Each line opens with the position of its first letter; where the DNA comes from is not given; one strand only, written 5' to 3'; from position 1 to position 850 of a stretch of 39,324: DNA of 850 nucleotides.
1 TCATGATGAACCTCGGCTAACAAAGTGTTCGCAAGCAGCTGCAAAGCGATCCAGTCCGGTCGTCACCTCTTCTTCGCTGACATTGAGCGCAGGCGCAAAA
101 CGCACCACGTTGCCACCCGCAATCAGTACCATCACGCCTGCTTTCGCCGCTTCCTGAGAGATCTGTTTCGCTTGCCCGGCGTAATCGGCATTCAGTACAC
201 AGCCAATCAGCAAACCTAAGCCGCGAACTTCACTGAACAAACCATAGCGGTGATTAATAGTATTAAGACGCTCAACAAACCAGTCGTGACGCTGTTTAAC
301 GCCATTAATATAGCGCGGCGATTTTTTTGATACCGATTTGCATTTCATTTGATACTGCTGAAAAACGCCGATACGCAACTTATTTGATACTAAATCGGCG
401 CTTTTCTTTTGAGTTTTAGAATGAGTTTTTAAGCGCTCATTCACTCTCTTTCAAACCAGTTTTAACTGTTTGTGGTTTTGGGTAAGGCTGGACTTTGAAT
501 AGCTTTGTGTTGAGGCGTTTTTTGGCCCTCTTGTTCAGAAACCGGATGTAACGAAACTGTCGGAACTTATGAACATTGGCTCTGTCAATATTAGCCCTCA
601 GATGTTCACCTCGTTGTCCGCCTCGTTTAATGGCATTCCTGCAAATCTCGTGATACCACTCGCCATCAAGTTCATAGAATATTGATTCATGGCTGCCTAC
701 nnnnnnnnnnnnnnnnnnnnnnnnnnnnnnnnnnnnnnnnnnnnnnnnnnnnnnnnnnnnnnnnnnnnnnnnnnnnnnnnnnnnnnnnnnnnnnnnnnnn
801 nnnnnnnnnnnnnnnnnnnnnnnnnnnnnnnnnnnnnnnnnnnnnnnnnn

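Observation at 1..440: Prophage is inserted inside host astC; end carries three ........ repeats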

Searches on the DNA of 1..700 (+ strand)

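Call 5: search_dna_similar(query=window:1-700:+, collection=ecoli_genomes, mode=near, max_rows=25)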
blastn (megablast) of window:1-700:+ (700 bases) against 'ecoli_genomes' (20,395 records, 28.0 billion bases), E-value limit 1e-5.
Records with a match: 5426; places in all: 5697; records where one place covers at least 80% of the query: 0.
Genomes with a match: 5424 of 5426; with a place that covers at least 80% of the query: 0. Places per genome that has any: lowest 1, median 1, highest 5. On chromosomes: 5693 places; on plasmids: 4.
Best place of each record, by identity: >=99% 2478; 95-99% 2591; 90-95% 355; 80-90% 2.
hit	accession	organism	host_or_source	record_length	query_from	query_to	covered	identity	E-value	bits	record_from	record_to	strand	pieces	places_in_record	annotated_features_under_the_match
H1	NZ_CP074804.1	Escherichia coli strain 88_1577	bovine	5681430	297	700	58%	99.5%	0e+0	734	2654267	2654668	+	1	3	hypothetical protein | ydhK: FUSC family protein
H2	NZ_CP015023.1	Escherichia coli strain SRCC 1675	Apple cider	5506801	290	700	59%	97.3%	0e+0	697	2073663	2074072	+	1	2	hypothetical protein | PTS galactosamine/N-acetylgalactosamine transporter subunit IIA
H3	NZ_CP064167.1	Escherichia coli O157:H7 strain Wll001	Homo sapiens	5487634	290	700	59%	97.3%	0e+0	697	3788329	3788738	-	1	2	hypothetical protein | PTS galactosamine/N-acetylgalactosamine transporter subunit IIA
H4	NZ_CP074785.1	Escherichia coli strain 95_0274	bovine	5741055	303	700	57%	99.7%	0e+0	730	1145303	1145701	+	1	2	hypothetical protein | CRISPR-associated helicase/endonuclease Cas3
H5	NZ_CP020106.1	Escherichia coli strain 13E0780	cattle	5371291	298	700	58%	98.5%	0e+0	710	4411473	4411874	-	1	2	protein mom | type IVB secretion system protein IcmH/DotU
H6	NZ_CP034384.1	Escherichia coli O157:H7 strain FRIK804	Calf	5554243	299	700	57%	98.8%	0e+0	713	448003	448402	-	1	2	protein mom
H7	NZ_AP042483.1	Escherichia coli strain OkiPb01677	bovine feces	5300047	299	700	57%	98.3%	0e+0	702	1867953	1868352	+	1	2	Mom family adenine methylcarbamoylation protein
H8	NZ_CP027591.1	Escherichia coli strain 2014C-3011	Homo sapiens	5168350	296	700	58%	97.5%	0e+0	691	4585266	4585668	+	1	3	hypothetical protein | pspG: envelope stress response protein PspG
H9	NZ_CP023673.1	Escherichia coli strain SMN013SH2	cattle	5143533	296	700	58%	97.5%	0e+0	691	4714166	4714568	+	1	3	hypothetical protein | pspG: envelope stress response protein PspG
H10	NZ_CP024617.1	Escherichia coli strain SMN152SH1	cattle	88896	296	700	58%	97.5%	0e+0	691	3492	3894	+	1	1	hypothetical protein | pspG: envelope stress response protein PspG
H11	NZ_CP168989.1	Escherichia coli strain UTME-4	beef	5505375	302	700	57%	99.0%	0e+0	715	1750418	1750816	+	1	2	protein mom | lysis protein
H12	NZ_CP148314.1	Escherichia coli strain Z1323MEC0002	Mammal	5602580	303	700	57%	99.0%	0e+0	713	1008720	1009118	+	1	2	protein mom | ABC transporter substrate-binding protein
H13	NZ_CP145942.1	Escherichia coli PA11 strain PA11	-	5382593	303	700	57%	99.0%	0e+0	713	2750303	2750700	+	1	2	protein mom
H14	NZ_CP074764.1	Escherichia coli strain B1_2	bovine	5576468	307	700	56%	100.0%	0e+0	728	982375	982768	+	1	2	hypothetical protein | pyridine nucleotide-disulfide oxidoreductase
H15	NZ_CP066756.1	Escherichia coli O157:H7 strain ECP19-798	missing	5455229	308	700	56%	100.0%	0e+0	726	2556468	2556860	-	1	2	hypothetical protein | sulfatase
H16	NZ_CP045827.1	Escherichia coli strain AUSMDU00014361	Homo sapiens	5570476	308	700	56%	100.0%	0e+0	726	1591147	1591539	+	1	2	hypothetical protein | IS66-like element ISEc22 family transposase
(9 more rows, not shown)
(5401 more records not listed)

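Call 6: search_dna_similar(query=window:1-330:+, collection=ecoli_genomes, mode=near, max_rows=12)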
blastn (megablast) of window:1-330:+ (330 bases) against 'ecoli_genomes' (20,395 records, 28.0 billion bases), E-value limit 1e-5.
Records with a match: 5424; places in all: 5424; records where one place covers at least 80% of the query: 5424.
Genomes with a match: 5424 of 5426; with a place that covers at least 80% of the query: 5424. Places per genome that has any: lowest 1, median 1, highest 1. On chromosomes: 5422 places; on plasmids: 2.
Best place of each record, by identity: >=99% 2482; 95-99% 2579; 90-95% 361; 80-90% 2.
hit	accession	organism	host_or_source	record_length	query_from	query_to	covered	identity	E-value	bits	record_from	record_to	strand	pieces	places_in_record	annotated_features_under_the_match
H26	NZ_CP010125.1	Escherichia coli strain C8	cow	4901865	1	311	94%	99.7%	2e-159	569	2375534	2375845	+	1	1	astC: succinylornithine/acetylornithine transaminase | astA: arginine N-succinyltransferase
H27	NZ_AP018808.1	Escherichia coli strain E2865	Bos taurus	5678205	1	308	93%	100.0%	2e-159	569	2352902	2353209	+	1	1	astC: succinylornithine/acetylornithine transaminase | astA: arginine N-succinyltransferase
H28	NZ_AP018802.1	Escherichia coli strain E2863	Bos taurus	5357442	1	308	93%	100.0%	2e-159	569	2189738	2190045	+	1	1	astC: succinylornithine/acetylornithine transaminase | astA: arginine N-succinyltransferase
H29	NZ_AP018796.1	Escherichia coli strain E2855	Bos taurus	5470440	1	308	93%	100.0%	2e-159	569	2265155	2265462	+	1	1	astC: succinylornithine/acetylornithine transaminase | astA: arginine N-succinyltransferase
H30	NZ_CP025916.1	Escherichia coli strain 120899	Homo sapiens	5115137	1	308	93%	100.0%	2e-159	569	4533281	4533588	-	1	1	astC: succinylornithine/acetylornithine transaminase | astA: arginine N-succinyltransferase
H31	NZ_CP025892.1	Escherichia coli strain 503025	Homo sapiens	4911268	1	308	93%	100.0%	2e-159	569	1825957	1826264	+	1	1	astC: succinylornithine/acetylornithine transaminase | astA: arginine N-succinyltransferase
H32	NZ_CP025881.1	Escherichia coli strain 503440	Homo sapiens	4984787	1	308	93%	100.0%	2e-159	569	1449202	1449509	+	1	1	astC: succinylornithine/acetylornithine transaminase | astA: arginine N-succinyltransferase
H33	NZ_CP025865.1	Escherichia coli strain 504211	Homo sapiens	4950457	1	308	93%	100.0%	2e-159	569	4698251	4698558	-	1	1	astC: succinylornithine/acetylornithine transaminase | astA: arginine N-succinyltransferase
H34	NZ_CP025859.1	Escherichia coli strain 504239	Homo sapiens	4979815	1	308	93%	100.0%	2e-159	569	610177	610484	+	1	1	astC: succinylornithine/acetylornithine transaminase | astA: arginine N-succinyltransferase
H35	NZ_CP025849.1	Escherichia coli strain 600468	Homo sapiens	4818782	1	308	93%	100.0%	2e-159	569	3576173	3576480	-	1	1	astC: succinylornithine/acetylornithine transaminase | astA: arginine N-succinyltransferase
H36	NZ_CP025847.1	Escherichia coli strain 602354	Homo sapiens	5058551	1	308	93%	100.0%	2e-159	569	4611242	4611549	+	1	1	astC: succinylornithine/acetylornithine transaminase | astA: arginine N-succinyltransferase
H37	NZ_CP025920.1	Escherichia coli strain 103605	Homo sapiens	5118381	1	308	93%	100.0%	2e-159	569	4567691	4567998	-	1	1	astC: succinylornithine/acetylornithine transaminase | astA: arginine N-succinyltransferase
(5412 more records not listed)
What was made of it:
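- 1..308 (-): 3' fragment of host astC (succinylornithine transaminase): codons 306-406, the stop codon at 1-3, and 2 nt of codon 305. 100% identity to astC of many complete genomes, one copy per genome (call 6).
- Every complete genome has exactly one astC 3' end (call 6).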

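Call 8: get_annotated_region(hit=H27, flank=1500)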
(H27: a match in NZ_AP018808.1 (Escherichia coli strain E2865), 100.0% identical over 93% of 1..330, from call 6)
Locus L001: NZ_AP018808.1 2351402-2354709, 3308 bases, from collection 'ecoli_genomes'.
description: Escherichia coli strain E2865 chromosome, complete genome
organism: Escherichia coli strain E2865 (NCBI taxid 562)
replicon: chromosome; assembly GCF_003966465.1
host: Bos taurus; source: -; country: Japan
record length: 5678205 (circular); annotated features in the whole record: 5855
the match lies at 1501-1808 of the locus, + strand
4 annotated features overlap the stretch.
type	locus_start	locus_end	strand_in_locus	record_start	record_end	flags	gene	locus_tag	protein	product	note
CDS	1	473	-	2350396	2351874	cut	astD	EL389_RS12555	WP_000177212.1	succinylglutamate-semialdehyde dehydrogenase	-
CDS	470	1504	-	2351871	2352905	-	astA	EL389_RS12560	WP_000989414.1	arginine N-succinyltransferase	-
CDS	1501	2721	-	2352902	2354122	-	astC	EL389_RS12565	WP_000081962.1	succinylornithine/acetylornithine transaminase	-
CDS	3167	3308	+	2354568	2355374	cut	xthA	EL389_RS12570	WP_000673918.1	exodeoxyribonuclease III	-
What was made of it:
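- The fragment is 100% identical to astC and overlaps astA as in intact operons (calls 6, 8).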

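Call 9: get_annotated_region(hit=H16, flank=600)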
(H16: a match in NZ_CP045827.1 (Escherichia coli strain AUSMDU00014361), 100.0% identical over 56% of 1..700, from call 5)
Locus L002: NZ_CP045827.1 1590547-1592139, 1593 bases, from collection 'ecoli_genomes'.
description: Escherichia coli strain AUSMDU00014361 chromosome, complete genome
organism: Escherichia coli strain AUSMDU00014361 (NCBI taxid 562)
replicon: chromosome; assembly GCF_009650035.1
host: Homo sapiens; source: missing; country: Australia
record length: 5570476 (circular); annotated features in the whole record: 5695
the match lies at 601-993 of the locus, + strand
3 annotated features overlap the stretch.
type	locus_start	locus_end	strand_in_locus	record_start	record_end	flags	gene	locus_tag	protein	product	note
CDS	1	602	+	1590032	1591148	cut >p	-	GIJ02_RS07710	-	IS66-like element ISEc22 family transposase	frameshifted; incomplete; partial in the middle of a contig; missing C-terminus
CDS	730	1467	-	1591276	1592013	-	-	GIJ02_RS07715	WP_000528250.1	hypothetical protein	-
CDS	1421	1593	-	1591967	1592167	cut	-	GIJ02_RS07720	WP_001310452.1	Com family DNA-binding transcriptional regulator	-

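Call 31: search_dna_similar(query=L007:10445-20444:+, collection=ecoli_genomes, mode=near, max_rows=12)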
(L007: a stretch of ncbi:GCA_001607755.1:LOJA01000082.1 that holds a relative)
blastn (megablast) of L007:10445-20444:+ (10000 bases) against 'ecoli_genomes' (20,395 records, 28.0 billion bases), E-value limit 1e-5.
Records with a match: 5426; places in all: 7103; records where one place covers at least 80% of the query: 5420.
Genomes with a match: 5426 of 5426; with a place that covers at least 80% of the query: 5420. Places per genome that has any: lowest 1, median 1, highest 3. On chromosomes: 7101 places; on plasmids: 2.
Best place of each record, by identity: >=99% 2093; 95-99% 3333.
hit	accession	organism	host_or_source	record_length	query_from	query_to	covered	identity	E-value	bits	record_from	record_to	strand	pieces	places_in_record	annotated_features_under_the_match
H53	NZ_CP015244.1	Escherichia coli O91 str. RM7190 strain RM7190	pig feces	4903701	1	10000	100%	100.0%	0e+0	18467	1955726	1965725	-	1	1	astD: succinylglutamate-semialdehyde dehydrogenase | astB: N-succinylarginine dihydrolase | astA: arginine N-succinyltransferase | astE: succinylglutamate desuccinylase | cho: excinuclease Cho | and 6 other names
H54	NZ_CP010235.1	Escherichia coli strain S40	not applicable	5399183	1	10000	100%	100.0%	0e+0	18467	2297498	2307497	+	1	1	astD: succinylglutamate-semialdehyde dehydrogenase | astB: N-succinylarginine dihydrolase | astA: arginine N-succinyltransferase | astE: succinylglutamate desuccinylase | cho: excinuclease Cho | and 6 other names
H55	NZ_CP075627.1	Escherichia coli strain P15-385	Homo sapiens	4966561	1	10000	100%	100.0%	0e+0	18467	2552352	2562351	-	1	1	astD: succinylglutamate-semialdehyde dehydrogenase | astB: N-succinylarginine dihydrolase | astA: arginine N-succinyltransferase | astE: succinylglutamate desuccinylase | cho: excinuclease Cho | and 6 other names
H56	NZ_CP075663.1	Escherichia coli strain STEC2017-197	Homo sapiens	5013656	1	10000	100%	100.0%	0e+0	18467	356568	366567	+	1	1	astD: succinylglutamate-semialdehyde dehydrogenase | astB: N-succinylarginine dihydrolase | astA: arginine N-succinyltransferase | astE: succinylglutamate desuccinylase | cho: excinuclease Cho | and 6 other names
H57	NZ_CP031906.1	Escherichia coli O91:H21 strain FWSEC0008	Homo sapiens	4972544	1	10000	100%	100.0%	0e+0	18467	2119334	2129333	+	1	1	astD: succinylglutamate-semialdehyde dehydrogenase | astB: N-succinylarginine dihydrolase | astA: arginine N-succinyltransferase | astE: succinylglutamate desuccinylase | cho: excinuclease Cho | and 6 other names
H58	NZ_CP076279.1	Escherichia coli strain SA53-3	Bubalus bubalis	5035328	1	10000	100%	100.0%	0e+0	18467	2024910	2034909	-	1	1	astD: succinylglutamate-semialdehyde dehydrogenase | astB: N-succinylarginine dihydrolase | astA: arginine N-succinyltransferase | astE: succinylglutamate desuccinylase | cho: excinuclease Cho | and 6 other names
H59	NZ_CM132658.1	Escherichia coli strain mip270_05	manure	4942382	1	10000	100%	100.0%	0e+0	18467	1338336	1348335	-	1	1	astD: succinylglutamate-semialdehyde dehydrogenase | astB: N-succinylarginine dihydrolase | astA: arginine N-succinyltransferase | astE: succinylglutamate desuccinylase | cho: excinuclease Cho | and 6 other names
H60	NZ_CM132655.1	Escherichia coli strain mip270_22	dairy farm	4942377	1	10000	100%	100.0%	0e+0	18467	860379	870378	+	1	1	astD: succinylglutamate-semialdehyde dehydrogenase | astB: N-succinylarginine dihydrolase | astA: arginine N-succinyltransferase | astE: succinylglutamate desuccinylase | cho: excinuclease Cho | and 6 other names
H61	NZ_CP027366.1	Escherichia coli strain 89-3156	missing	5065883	1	10000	100%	100.0%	0e+0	18462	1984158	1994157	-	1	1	astD: succinylglutamate-semialdehyde dehydrogenase | astB: N-succinylarginine dihydrolase | astA: arginine N-succinyltransferase | astE: succinylglutamate desuccinylase | cho: excinuclease Cho | and 6 other names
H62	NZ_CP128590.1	Escherichia coli strain VG35A2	farm environment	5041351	1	10000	100%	100.0%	0e+0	18462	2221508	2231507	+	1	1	astD: succinylglutamate-semialdehyde dehydrogenase | astB: N-succinylarginine dihydrolase | astA: arginine N-succinyltransferase | astE: succinylglutamate desuccinylase | cho: excinuclease Cho | and 6 other names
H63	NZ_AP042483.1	Escherichia coli strain OkiPb01677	bovine feces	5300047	1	10000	100%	100.0%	0e+0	18462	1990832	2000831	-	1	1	astD: succinylglutamate-semialdehyde dehydrogenase | astB: N-succinylarginine dihydrolase | astA: arginine N-succinyltransferase | astE: succinylglutamate desuccinylase | cho: excinuclease Cho | and 6 other names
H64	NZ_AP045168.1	Escherichia coli strain JNEC-KY172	Homo sapiens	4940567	1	10000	100%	100.0%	0e+0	18450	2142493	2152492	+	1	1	astD: succinylglutamate-semialdehyde dehydrogenase | astB: N-succinylarginine dihydrolase | astA: arginine N-succinyltransferase | astE: succinylglutamate desuccinylase | cho: excinuclease Cho | and 6 other names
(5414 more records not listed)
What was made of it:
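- On astC of the astCADBE operon: 10 kb of flank is 100% identical to strain RM7190 (call 31).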
